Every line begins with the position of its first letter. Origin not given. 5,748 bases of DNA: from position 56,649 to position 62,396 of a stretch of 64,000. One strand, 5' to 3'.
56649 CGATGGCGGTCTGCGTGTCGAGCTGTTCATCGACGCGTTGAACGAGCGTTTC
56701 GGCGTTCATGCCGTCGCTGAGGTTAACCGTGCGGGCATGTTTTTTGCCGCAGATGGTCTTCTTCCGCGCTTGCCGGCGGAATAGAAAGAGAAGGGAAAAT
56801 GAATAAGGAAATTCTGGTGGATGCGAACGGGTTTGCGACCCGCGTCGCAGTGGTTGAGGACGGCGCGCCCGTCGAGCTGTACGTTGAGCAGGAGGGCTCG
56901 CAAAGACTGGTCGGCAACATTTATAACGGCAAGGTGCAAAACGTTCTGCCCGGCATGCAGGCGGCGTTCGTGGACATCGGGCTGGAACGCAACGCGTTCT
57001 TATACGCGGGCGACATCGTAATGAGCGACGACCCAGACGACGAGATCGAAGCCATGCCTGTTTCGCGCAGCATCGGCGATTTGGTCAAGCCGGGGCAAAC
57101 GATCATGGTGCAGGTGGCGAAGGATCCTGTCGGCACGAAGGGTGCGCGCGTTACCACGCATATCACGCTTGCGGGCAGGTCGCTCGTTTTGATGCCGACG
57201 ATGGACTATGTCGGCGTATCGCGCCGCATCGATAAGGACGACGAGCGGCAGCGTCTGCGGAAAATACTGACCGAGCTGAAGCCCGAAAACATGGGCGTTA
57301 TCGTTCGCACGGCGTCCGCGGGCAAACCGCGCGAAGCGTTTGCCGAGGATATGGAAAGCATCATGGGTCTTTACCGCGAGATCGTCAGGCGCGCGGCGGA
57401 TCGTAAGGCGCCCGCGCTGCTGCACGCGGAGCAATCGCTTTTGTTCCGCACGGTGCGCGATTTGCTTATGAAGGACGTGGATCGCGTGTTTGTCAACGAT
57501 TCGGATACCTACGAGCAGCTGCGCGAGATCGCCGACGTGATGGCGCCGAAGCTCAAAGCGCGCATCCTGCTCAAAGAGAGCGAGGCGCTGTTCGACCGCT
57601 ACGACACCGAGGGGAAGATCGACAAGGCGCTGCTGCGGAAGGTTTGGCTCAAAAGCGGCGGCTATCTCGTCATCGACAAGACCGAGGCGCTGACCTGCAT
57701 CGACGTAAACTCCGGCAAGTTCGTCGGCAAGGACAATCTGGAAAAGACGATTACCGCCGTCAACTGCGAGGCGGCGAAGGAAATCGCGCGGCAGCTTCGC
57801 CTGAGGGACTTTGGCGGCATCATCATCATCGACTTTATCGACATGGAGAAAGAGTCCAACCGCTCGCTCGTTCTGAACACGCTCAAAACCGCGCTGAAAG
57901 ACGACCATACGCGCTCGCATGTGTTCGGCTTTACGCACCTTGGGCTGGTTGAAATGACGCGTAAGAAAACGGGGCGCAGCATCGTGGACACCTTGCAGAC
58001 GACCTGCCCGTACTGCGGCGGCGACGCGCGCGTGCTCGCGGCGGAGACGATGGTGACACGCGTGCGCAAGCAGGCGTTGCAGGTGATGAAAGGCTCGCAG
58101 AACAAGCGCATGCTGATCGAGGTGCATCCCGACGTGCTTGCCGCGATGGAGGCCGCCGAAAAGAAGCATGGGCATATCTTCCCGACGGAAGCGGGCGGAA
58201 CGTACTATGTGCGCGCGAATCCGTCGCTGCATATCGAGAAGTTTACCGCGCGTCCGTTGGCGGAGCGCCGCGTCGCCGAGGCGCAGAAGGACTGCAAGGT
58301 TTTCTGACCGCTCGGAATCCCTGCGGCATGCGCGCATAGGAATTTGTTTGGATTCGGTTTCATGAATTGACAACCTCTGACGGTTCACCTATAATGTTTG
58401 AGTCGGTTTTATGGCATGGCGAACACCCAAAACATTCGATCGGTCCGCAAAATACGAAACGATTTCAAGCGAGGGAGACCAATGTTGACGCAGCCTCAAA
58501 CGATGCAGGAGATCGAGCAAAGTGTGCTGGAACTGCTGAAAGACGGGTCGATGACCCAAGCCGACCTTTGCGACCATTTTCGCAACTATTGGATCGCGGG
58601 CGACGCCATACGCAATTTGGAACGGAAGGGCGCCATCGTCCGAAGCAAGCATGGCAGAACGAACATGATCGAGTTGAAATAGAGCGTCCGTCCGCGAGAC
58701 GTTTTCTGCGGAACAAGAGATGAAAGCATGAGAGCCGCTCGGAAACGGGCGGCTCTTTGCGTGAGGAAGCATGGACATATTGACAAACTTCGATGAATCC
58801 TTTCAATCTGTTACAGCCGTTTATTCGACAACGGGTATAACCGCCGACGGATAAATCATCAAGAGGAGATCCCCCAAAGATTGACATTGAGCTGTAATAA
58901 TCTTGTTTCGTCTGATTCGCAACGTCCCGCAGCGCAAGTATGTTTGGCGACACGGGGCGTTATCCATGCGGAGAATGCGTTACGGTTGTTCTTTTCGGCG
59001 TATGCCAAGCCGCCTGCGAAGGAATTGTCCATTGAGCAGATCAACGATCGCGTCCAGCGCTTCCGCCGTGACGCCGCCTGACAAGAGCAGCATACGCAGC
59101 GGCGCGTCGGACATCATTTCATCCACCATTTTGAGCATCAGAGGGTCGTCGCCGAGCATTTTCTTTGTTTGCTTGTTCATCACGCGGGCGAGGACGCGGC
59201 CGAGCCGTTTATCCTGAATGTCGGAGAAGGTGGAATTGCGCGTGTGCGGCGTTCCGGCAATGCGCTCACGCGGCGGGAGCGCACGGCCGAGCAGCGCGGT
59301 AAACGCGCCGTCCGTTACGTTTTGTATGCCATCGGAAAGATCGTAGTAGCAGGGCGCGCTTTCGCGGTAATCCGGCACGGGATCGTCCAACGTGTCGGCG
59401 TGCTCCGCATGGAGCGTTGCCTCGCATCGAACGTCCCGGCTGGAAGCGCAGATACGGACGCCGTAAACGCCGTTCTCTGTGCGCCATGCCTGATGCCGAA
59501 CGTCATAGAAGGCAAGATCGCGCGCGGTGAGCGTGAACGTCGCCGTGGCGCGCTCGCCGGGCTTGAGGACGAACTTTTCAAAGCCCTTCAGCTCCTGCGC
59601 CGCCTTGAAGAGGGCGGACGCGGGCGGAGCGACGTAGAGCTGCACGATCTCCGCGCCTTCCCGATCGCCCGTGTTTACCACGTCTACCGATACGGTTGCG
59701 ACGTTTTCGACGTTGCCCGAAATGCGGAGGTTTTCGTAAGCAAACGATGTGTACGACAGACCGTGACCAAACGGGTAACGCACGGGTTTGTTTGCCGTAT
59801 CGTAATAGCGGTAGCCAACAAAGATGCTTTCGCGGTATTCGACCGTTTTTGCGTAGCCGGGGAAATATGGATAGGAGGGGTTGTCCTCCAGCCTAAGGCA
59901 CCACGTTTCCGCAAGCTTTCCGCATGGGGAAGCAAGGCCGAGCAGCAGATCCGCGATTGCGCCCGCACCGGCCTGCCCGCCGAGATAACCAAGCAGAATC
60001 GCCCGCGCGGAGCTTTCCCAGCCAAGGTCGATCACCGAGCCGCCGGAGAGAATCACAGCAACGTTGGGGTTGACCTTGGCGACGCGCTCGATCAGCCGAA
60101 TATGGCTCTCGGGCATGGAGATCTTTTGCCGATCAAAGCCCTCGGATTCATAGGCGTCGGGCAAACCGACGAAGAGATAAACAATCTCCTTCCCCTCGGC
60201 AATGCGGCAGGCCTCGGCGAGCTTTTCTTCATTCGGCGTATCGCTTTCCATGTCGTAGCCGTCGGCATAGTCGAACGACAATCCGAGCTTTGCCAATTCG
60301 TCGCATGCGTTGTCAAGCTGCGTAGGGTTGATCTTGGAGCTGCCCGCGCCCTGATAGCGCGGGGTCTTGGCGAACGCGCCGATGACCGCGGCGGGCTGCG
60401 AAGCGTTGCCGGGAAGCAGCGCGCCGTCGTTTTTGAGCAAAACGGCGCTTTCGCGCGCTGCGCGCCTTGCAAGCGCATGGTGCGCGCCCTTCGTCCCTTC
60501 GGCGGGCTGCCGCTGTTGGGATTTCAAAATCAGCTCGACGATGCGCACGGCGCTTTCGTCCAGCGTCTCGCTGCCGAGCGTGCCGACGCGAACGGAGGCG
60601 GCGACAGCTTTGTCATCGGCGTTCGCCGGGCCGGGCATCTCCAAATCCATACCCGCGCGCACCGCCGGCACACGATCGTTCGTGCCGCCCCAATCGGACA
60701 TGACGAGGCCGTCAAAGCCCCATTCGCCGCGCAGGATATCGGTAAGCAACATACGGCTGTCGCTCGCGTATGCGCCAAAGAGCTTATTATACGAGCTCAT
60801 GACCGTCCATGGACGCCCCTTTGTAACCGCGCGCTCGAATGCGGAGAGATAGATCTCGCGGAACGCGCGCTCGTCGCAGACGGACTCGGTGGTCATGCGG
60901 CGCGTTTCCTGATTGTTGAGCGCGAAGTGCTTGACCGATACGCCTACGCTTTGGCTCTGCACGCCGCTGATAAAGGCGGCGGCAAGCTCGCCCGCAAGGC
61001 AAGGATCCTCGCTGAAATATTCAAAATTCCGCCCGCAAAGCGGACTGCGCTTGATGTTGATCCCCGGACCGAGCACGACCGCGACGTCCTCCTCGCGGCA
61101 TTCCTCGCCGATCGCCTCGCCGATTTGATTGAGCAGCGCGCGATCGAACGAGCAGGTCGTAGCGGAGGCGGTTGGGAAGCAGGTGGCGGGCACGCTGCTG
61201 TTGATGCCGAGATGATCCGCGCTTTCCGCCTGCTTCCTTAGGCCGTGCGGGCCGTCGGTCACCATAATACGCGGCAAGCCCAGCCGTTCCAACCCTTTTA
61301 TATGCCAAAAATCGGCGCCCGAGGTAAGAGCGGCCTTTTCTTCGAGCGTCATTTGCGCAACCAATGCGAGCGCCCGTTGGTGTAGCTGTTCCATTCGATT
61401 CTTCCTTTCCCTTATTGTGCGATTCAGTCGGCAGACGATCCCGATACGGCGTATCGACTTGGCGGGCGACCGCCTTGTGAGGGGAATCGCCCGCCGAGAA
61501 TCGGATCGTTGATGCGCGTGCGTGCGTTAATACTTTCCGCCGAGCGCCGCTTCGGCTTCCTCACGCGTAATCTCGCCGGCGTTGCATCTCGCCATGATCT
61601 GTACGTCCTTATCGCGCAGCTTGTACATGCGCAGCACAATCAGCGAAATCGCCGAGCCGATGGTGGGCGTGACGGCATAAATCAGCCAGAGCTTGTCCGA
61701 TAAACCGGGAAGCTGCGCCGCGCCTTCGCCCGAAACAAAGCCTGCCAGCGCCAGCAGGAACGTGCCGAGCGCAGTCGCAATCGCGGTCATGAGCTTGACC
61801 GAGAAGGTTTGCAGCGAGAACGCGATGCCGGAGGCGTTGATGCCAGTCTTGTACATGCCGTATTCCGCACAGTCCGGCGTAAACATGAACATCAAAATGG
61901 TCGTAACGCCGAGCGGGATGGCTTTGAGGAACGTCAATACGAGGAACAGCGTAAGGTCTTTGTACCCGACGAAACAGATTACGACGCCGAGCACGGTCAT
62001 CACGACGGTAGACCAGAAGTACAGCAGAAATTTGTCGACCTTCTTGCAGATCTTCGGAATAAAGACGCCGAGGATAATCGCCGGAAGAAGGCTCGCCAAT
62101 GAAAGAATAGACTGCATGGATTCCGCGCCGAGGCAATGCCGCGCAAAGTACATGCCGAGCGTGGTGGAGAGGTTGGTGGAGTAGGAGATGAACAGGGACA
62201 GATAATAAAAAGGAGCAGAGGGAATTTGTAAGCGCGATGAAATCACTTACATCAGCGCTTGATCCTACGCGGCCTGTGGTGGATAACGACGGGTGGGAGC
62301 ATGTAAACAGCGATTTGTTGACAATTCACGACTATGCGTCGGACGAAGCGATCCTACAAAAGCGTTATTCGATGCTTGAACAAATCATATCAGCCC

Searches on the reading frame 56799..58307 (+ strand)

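Call 51: search_protein_families(library=pfam, max_evalue=0.00001, proteins=[window:56799-58307:+])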
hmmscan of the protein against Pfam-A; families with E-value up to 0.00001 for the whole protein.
window:56799-58307:+ (502 aa): 1 family
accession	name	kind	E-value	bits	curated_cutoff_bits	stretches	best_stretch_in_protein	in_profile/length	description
PF10150.14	RNase_E_G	-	6.5e-103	344.3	25.5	1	123-391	1-270/270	Ribonuclease E/G family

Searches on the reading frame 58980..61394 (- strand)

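Call 51: search_protein_families(library=pfam, max_evalue=0.00001, proteins=[window:58980-61394:-])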
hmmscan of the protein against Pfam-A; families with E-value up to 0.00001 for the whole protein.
window:58980-61394:- (804 aa): 3 families
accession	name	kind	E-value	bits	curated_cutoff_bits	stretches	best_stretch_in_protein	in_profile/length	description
PF01915.27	Glyco_hydro_3_C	-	3e-40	138.8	31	1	318-548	2-200/200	Glycosyl hydrolase family 3 C-terminal domain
PF00933.27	Glyco_hydro_3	-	4.3e-34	118.8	27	1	69-287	80-315/316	Glycosyl hydrolase family 3 N terminal domain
PF14310.12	Fn3-like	-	8.2e-23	80.8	25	1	582-652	1-71/71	Fibronectin type III-like domain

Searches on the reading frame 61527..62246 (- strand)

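Call 51: search_protein_families(library=pfam, max_evalue=0.00001, proteins=[window:61527-62246:-])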
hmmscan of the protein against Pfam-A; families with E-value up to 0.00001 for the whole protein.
window:61527-62246:- (239 aa): 1 family
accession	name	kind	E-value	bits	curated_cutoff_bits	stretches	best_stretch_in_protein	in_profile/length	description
PF13347.12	MFS_2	-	2.3e-22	79.6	27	1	26-211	242-426/427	MFS/sugar transport protein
